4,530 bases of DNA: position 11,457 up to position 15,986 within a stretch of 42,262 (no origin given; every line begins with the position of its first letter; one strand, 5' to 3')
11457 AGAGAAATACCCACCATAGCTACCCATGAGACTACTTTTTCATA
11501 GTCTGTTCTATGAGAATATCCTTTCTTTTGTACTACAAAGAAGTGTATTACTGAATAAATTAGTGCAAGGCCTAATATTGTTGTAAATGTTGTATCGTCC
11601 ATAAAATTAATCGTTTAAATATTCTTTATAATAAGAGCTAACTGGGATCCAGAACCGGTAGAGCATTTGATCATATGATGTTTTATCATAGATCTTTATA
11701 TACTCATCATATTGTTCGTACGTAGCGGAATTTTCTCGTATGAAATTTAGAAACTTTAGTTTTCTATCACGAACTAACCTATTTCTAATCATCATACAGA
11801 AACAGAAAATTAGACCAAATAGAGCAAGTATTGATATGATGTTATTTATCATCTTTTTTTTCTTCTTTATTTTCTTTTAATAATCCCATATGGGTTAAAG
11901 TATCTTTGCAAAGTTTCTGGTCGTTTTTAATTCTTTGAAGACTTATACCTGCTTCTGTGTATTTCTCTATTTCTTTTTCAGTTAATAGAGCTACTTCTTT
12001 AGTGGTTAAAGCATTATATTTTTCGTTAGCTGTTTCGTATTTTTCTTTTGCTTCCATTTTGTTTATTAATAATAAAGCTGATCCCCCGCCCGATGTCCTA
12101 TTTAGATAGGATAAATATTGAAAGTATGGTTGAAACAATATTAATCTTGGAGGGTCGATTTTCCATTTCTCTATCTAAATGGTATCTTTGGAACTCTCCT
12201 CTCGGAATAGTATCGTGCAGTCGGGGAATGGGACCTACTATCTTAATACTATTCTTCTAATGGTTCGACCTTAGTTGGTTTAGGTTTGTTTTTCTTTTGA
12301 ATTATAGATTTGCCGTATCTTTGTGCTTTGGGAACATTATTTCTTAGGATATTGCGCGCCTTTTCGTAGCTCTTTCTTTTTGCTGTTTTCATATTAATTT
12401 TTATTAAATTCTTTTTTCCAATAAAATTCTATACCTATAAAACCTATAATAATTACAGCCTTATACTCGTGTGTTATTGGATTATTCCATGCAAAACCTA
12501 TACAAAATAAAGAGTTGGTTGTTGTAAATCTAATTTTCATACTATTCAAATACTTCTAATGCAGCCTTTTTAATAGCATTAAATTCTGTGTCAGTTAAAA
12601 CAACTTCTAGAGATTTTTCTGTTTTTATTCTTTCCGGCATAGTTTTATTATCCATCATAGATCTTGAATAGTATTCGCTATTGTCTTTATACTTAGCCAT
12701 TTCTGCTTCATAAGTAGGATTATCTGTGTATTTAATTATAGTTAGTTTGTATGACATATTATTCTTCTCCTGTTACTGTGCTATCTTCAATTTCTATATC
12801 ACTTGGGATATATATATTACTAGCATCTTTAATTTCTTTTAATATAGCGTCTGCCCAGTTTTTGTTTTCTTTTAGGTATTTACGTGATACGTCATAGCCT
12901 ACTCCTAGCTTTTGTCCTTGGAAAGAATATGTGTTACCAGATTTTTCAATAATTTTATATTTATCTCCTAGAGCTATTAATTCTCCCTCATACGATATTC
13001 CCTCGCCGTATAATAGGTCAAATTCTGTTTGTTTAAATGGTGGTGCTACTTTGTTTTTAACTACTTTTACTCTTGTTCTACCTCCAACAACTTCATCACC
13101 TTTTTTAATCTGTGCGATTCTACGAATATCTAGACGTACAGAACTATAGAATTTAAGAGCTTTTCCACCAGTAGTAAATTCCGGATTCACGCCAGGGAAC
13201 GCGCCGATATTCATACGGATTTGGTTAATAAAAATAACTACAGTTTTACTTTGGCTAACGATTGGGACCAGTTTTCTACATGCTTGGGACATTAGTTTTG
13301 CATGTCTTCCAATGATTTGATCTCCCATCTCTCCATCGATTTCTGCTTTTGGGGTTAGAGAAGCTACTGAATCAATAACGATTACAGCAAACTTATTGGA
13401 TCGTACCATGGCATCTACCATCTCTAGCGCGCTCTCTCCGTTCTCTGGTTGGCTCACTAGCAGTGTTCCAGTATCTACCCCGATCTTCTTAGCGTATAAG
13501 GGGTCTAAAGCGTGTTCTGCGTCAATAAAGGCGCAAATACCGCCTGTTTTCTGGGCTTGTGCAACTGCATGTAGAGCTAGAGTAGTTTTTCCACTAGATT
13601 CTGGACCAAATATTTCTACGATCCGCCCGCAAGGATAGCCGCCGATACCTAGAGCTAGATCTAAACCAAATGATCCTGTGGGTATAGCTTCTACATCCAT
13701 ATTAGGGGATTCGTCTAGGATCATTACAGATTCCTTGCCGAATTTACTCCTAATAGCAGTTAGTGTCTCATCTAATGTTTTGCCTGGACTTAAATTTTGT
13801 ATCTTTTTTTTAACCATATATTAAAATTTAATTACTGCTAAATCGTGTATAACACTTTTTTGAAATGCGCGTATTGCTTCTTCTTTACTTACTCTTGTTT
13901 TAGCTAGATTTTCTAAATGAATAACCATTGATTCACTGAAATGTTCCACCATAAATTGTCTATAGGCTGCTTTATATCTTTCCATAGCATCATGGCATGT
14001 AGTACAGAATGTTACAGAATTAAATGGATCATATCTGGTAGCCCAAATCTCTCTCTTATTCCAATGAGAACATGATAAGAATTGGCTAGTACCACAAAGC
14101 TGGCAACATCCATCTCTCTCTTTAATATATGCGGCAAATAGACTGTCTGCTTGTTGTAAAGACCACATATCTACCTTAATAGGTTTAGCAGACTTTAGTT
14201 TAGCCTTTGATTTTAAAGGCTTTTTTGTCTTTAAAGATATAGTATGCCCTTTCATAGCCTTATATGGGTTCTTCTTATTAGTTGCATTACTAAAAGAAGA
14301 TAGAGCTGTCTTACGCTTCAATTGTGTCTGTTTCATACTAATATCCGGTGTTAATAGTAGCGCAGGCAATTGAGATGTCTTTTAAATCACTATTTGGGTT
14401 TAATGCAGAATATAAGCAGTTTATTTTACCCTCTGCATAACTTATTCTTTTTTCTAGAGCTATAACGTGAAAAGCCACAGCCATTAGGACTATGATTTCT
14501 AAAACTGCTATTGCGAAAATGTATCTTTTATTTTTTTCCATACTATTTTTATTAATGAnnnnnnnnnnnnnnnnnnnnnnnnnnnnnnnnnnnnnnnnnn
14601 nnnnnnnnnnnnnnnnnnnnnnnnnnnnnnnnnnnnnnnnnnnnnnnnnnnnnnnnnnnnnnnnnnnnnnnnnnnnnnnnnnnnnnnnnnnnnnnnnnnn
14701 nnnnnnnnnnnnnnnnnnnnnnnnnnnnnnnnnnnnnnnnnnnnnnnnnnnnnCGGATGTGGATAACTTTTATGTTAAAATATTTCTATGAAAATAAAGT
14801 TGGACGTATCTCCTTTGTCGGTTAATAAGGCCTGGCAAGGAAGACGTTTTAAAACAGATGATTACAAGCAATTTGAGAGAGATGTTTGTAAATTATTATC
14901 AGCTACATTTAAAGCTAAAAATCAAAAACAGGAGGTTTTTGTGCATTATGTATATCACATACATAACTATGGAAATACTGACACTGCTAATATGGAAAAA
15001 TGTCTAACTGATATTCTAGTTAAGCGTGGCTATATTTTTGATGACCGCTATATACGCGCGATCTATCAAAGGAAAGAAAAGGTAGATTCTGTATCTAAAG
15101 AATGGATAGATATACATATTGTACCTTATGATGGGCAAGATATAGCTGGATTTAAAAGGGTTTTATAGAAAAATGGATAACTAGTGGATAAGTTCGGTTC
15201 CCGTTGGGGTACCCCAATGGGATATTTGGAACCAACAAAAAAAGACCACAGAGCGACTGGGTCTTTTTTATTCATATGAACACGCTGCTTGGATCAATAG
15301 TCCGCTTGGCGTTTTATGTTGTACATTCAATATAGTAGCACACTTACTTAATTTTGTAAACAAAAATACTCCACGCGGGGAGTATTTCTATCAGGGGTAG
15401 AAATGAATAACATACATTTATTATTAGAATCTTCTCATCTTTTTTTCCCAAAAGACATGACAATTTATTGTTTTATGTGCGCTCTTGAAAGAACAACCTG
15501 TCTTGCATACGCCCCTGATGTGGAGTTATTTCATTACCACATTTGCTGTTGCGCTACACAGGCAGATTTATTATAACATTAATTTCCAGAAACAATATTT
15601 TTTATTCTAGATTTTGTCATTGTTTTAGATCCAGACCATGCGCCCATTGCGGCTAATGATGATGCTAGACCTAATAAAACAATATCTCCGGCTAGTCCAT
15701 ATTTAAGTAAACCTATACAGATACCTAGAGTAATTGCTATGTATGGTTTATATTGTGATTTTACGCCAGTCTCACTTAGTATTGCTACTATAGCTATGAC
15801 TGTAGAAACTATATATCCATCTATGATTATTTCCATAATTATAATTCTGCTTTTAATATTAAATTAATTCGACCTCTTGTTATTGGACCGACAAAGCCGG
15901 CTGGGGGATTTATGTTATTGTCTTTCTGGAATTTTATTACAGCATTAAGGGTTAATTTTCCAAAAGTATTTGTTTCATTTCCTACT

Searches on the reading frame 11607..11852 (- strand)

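Call 95: search_protein_families(library=phrogs, proteins=[window:11607-11852:-], max_evalue=0.001)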
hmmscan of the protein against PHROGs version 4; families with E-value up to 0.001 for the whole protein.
window:11607-11852:- (81 aa): 1 family
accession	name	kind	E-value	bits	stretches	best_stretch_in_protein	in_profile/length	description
phrog_25285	-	unknown function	1.6e-09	38.9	1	6-80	3-77/82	-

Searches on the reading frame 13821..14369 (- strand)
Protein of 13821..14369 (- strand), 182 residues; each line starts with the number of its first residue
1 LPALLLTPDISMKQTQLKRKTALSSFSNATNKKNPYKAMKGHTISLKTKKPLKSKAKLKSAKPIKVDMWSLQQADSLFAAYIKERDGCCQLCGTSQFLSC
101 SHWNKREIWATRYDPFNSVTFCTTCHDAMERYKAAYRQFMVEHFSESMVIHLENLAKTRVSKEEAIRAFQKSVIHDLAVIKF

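Call 51: search_protein_families(library=phrogs, proteins=[window:13821-14369:-], max_evalue=0.001)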
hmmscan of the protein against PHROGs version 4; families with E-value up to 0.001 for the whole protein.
window:13821-14369:- (182 aa): 3 families
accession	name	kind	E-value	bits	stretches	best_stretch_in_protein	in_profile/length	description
phrog_5034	-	DNA, RNA and nucleotide metabolism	9.3e-14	52.7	1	64-161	8-110/138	NinG/ Rap DNA junction specific endonuclease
phrog_144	-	DNA, RNA and nucleotide metabolism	4.5e-06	27.4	1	73-142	71-144/175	HNH endonuclease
phrog_740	-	DNA, RNA and nucleotide metabolism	5.4e-05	23.3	1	82-137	34-92/332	HNH endonuclease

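Call 52: search_protein_families(library=pfam, proteins=[window:13821-14369:-], max_evalue=0.001)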
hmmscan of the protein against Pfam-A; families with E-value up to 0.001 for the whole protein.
window:13821-14369:- (182 aa): 0 families

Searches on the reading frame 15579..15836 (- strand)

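Call 95: search_protein_families(library=phrogs, proteins=[window:15579-15836:-], max_evalue=0.001)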
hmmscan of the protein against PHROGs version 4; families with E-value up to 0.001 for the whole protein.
window:15579-15836:- (85 aa): 1 family
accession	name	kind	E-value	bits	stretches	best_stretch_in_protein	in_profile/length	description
phrog_1299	-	lysis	4.5e-10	40.2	1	1-77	5-87/100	holin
